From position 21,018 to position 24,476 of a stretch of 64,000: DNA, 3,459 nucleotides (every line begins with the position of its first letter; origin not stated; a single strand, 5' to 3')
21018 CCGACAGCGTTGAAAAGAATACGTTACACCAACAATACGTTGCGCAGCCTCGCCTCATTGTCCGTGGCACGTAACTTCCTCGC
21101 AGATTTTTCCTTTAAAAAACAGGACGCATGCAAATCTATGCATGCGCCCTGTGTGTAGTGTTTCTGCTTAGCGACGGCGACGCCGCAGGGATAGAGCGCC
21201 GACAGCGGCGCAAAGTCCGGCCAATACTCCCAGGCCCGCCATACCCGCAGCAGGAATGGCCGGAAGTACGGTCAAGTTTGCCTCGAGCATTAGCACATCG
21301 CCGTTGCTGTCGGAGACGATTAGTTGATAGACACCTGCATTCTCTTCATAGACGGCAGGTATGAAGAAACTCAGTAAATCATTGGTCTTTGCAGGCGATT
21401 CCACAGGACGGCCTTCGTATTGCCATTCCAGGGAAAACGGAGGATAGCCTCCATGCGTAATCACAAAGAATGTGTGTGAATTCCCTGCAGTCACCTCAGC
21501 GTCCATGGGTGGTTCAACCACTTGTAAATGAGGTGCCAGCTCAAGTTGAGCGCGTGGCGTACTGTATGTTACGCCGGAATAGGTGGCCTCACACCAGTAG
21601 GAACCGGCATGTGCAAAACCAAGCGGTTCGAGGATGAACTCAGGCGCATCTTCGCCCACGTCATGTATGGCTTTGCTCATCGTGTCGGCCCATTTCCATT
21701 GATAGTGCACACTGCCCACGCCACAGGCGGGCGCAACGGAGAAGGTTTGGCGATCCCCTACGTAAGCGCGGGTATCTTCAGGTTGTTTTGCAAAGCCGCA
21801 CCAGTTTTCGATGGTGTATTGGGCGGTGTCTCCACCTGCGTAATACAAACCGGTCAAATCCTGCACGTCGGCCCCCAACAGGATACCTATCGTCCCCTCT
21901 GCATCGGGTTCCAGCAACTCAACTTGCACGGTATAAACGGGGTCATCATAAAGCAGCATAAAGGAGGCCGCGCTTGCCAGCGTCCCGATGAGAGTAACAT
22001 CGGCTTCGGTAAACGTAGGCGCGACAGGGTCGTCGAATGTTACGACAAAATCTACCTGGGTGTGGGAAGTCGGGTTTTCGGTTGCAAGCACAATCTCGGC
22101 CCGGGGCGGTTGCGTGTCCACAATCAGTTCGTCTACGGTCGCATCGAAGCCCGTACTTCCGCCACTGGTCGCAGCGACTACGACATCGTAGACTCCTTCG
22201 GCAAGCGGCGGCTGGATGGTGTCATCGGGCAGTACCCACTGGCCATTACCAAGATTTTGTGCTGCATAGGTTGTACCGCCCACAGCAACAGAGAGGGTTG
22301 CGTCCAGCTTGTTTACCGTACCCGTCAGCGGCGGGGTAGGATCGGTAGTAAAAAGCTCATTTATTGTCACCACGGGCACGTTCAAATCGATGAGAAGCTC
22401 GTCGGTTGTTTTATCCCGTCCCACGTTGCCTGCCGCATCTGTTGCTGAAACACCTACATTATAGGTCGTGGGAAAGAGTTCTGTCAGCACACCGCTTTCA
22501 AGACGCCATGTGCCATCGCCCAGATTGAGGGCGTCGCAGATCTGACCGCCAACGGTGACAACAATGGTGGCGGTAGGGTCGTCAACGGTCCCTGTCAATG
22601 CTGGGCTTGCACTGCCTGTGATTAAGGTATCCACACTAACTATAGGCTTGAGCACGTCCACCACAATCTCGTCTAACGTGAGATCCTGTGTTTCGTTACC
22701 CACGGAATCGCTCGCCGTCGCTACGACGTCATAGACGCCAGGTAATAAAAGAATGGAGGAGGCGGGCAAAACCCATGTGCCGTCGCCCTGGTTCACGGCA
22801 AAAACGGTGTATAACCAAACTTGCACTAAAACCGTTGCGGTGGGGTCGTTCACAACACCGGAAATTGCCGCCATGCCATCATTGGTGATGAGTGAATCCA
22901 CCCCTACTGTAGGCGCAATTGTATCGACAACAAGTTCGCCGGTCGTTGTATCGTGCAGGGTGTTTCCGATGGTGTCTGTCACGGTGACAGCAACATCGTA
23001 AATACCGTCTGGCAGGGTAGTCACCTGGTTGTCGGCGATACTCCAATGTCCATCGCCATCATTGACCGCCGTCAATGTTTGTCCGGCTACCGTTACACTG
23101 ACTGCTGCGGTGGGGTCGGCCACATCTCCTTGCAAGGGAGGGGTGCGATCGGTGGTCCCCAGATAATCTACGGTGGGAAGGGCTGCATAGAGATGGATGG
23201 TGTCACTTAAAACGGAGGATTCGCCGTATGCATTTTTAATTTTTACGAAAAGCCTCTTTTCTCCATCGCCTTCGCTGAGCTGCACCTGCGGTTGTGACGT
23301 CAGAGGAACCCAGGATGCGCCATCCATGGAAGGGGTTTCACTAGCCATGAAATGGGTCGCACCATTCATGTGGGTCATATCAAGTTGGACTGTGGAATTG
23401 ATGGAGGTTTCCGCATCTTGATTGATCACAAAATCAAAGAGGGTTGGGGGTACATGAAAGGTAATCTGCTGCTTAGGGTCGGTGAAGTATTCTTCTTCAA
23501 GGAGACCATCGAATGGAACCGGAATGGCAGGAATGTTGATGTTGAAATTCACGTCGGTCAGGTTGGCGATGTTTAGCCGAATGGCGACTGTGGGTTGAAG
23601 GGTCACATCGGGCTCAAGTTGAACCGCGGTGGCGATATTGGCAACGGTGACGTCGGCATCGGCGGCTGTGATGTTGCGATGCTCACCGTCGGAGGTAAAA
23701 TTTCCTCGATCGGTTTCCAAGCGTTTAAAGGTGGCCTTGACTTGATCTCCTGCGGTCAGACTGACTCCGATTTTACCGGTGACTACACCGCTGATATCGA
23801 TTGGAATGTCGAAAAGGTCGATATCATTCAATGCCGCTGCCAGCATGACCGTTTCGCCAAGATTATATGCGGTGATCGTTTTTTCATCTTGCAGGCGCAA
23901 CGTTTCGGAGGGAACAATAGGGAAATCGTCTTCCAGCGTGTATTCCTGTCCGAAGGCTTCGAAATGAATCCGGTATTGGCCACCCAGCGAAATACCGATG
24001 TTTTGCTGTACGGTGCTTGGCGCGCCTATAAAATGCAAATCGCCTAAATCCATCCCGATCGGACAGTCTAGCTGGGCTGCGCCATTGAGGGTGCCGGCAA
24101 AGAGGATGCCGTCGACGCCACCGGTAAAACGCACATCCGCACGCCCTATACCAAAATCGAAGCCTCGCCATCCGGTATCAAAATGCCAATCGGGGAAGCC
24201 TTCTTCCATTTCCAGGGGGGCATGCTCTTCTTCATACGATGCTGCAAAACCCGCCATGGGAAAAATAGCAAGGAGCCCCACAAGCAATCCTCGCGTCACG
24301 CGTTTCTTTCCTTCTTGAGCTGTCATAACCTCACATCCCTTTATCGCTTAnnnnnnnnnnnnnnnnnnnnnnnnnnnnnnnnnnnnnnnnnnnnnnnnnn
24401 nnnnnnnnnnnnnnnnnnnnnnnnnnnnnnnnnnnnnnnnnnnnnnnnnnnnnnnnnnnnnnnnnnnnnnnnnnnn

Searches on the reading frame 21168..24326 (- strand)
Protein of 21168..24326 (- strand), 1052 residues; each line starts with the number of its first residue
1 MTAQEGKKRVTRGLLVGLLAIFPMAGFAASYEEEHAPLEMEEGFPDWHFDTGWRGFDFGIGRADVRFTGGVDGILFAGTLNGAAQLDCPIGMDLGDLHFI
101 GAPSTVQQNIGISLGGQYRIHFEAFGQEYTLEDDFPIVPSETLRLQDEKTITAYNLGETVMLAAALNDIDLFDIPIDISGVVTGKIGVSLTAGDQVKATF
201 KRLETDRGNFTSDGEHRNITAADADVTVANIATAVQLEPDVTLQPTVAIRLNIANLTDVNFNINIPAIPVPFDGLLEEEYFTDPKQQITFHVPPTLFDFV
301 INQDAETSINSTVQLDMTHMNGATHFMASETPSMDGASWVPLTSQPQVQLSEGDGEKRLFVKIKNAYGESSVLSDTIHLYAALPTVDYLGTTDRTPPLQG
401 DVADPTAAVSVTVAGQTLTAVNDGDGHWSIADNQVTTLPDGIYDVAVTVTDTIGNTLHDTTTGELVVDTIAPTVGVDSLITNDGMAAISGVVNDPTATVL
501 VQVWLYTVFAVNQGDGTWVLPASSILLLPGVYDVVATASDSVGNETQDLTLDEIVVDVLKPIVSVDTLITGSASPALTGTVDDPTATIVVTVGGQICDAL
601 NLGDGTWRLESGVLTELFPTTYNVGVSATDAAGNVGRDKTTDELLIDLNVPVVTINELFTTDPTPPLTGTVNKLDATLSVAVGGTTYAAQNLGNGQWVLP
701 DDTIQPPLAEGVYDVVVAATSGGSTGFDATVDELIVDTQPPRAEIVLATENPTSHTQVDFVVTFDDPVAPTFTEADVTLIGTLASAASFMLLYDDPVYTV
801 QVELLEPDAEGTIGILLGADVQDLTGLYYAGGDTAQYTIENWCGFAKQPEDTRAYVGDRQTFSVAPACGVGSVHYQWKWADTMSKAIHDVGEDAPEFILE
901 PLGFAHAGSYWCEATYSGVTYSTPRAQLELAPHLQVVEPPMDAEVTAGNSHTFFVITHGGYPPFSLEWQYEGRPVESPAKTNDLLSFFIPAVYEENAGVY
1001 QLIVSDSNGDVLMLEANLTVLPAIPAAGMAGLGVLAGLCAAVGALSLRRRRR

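Call 5: search_protein_families(library=pfam, proteins=[window:21168-24326:-], max_evalue=0.01)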
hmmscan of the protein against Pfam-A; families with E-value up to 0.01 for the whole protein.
window:21168-24326:- (1052 aa): 6 families
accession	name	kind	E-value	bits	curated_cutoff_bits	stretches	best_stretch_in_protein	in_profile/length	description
PF19077.6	Big_13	-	2e-20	73.6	27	2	391-469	24-102/102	Bacterial Ig-like domain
PF13750.12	Big_3_3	-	5.9e-08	33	27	1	530-637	15-139/157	Bacterial Ig-like domain (group 3)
PF07679.22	I-set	-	3.3e-07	30.7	23.7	1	935-1011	2-82/90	Immunoglobulin I-set domain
PF13927.12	Ig_3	-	5.3e-07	30.5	30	1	937-1005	5-77/78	Immunoglobulin domain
PF09136.16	Glucodextran_B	-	4.4e-05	23.7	27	0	387-462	10-78/83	Glucodextranase, domain B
PF13895.12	Ig_2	-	0.00024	21.7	27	1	960-1010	25-69/79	Immunoglobulin domain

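Call 6: search_protein_families(library=ncbifam, proteins=[window:21168-24326:-], max_evalue=1)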
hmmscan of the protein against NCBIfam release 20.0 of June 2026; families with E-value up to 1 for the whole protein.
window:21168-24326:- (1052 aa): 2 families
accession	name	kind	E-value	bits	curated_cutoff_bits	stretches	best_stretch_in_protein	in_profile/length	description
NF033510.3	Ca_tandemer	repeat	2e-26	92.2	50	4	393-456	30-95/96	Ca2+-stabilized repeat-containing adhesin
NF047446.1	barrel_OmpL47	domain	5.4e-05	23.6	40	0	422-458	26-60/68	OmpL47-type beta-barrel domain-containing protein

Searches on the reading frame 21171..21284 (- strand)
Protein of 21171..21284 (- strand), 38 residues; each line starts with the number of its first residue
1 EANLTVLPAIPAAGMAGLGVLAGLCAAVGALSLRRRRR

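Call 7: search_protein_families(library=ncbifam, proteins=[window:21171-21284:-], max_evalue=10)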
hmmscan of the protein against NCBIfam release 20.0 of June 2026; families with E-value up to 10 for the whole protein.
seq(38 aa): 8 families
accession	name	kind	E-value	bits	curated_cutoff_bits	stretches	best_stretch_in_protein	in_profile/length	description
NF033207.2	midcut_by_XrtH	subfamily_domain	0.033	14.2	45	1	9-37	36-64/175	midcut-by-XrtH protein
TIGR02595.1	PEP_CTERM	domain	0.055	14.3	16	1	20-38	6-24/24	PEP-CTERM sorting domain-containing protein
NF053845.1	CoaP_CTERM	equivalog_domain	0.099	12.3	35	1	16-37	13-34/35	choice-of-anchor protein CoaP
TIGR03451.1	mycoS_dep_FDH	equivalog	0.15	10.8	512.9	1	12-34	153-175/358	S-(hydroxymethyl)mycothiol dehydrogenase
NF051874.1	PVV_CTERM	equivalog_domain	0.43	10.4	27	1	9-38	1-33/38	PVV-CTERM domain-containing choice-of-anchor G protein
NF040681.2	GPS-CTERM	domain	0.45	10.8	28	1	19-38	8-27/28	GPS-CTERM domain-containing protein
TIGR04174.1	IPTL_CTERM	subfamily_domain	1.2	9.6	20.5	1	16-36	7-27/27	IPTL-CTERM sorting domain-containing protein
TIGR01167.1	LPXTG_anchor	domain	1.5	9.7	15.9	1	17-38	11-33/34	LPXTG cell wall anchor domain-containing protein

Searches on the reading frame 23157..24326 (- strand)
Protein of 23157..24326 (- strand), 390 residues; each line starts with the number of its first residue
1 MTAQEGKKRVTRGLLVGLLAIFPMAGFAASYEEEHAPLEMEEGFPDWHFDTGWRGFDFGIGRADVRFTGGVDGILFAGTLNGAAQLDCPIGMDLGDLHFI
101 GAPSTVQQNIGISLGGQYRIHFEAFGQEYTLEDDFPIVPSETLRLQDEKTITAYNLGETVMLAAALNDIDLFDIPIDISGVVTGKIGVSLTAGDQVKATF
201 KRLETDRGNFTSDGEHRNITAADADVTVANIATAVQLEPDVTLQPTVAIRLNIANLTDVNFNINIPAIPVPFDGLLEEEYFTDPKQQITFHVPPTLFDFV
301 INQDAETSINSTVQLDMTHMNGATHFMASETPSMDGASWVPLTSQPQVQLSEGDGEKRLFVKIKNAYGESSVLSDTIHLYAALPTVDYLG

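Call 76: find_homologous_proteins(query=window:23157-24326:-, max_evalue=0.00001)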
Query window:23157-24326:-: 7774 candidates shared short words with the query, none scored E <= 0.00001.
